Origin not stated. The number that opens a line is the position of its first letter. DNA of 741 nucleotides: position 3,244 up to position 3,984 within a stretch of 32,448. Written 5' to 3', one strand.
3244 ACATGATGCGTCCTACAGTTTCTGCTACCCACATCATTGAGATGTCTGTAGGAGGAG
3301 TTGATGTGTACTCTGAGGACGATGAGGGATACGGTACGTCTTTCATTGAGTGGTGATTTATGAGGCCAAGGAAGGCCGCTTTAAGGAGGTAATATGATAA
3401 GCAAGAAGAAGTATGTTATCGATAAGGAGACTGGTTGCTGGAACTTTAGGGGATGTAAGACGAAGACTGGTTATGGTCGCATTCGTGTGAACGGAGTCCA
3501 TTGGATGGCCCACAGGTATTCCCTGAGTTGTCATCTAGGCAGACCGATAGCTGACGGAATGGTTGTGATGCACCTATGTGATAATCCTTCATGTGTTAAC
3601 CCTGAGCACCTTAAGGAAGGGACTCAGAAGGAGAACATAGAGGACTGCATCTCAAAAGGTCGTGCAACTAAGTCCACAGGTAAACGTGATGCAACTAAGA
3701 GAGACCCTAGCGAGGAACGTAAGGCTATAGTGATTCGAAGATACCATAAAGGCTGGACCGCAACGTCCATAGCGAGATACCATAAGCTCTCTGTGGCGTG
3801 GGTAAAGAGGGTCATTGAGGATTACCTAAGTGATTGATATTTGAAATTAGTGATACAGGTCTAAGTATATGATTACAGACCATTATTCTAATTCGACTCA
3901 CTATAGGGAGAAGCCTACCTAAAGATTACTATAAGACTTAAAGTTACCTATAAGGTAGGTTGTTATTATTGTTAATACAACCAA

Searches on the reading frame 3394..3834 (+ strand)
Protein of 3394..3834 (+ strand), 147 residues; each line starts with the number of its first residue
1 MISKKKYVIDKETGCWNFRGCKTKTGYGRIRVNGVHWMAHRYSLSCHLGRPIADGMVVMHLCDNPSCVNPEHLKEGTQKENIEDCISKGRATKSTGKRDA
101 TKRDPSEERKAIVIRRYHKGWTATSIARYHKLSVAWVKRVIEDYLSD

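Call 51: search_protein_families(library=ncbifam, proteins=[window:3394-3834:+], max_evalue=0.1)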
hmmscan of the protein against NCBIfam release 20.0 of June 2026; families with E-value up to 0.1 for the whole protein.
window:3394-3834:+ (147 aa): 3 families
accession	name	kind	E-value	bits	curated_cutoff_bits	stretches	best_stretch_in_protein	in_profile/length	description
NF047515.1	SpiroCoCo_C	equivalog_domain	0.0001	21.6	125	1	92-139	268-311/313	SpiroCoCo family coiled-coil protein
NF040785.1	CD3324_fam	subfamily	0.0076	16.3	65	1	92-141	34-82/82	CD3324 family protein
NF033545.0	transpos_IS630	equivalog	0.063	12.7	100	1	109-145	1-37/299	IS630 family transposase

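Call 55: search_protein_families(library=pfam, proteins=[window:3394-3834:+], max_evalue=0.01)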
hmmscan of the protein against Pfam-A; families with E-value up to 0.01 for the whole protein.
window:3394-3834:+ (147 aa): 3 families
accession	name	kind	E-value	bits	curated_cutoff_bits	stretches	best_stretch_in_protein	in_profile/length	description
PF13392.12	HNH_3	-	9.5e-09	35.2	24.8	1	39-81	3-44/46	HNH endonuclease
PF13384.12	HTH_23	-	2.8e-06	27.4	24.6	1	104-145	1-42/50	Homeodomain-like domain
PF05551.17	zf-His_Me_endon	-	9.4e-06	26.3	27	1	55-98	64-107/131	Zinc-binding loop region of homing endonuclease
